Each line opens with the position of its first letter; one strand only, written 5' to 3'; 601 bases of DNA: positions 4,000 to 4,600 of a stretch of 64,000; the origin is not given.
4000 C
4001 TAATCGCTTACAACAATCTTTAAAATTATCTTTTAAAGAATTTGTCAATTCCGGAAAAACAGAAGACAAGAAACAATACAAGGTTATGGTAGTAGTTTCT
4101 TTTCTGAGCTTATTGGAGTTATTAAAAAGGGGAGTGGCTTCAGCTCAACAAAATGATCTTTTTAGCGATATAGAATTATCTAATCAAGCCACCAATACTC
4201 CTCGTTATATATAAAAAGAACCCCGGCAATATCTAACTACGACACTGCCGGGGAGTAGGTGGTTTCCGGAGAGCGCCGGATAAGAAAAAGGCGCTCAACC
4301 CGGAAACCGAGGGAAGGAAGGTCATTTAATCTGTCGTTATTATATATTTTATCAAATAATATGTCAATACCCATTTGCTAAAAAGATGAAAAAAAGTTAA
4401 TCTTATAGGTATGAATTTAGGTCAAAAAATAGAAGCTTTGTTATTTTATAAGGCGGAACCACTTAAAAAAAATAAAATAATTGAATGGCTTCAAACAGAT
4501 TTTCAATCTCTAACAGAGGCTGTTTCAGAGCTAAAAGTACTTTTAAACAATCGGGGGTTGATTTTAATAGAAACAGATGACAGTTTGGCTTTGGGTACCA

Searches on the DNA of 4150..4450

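Call 80: search_rna_families(source=window, start=4150, end=4450, threshold=evalue, max_evalue=1, show_alignments=1)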
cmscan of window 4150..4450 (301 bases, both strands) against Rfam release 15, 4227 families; matches with E-value up to 1: 1.
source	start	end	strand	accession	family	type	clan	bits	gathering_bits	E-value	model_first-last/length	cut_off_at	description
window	4150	4315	+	RF01946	KCNQ1OT1_1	Gene; lncRNA;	-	8.2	70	0.33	290-464/464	5'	KCNQ1 overlapping transcript 1 conserved region 1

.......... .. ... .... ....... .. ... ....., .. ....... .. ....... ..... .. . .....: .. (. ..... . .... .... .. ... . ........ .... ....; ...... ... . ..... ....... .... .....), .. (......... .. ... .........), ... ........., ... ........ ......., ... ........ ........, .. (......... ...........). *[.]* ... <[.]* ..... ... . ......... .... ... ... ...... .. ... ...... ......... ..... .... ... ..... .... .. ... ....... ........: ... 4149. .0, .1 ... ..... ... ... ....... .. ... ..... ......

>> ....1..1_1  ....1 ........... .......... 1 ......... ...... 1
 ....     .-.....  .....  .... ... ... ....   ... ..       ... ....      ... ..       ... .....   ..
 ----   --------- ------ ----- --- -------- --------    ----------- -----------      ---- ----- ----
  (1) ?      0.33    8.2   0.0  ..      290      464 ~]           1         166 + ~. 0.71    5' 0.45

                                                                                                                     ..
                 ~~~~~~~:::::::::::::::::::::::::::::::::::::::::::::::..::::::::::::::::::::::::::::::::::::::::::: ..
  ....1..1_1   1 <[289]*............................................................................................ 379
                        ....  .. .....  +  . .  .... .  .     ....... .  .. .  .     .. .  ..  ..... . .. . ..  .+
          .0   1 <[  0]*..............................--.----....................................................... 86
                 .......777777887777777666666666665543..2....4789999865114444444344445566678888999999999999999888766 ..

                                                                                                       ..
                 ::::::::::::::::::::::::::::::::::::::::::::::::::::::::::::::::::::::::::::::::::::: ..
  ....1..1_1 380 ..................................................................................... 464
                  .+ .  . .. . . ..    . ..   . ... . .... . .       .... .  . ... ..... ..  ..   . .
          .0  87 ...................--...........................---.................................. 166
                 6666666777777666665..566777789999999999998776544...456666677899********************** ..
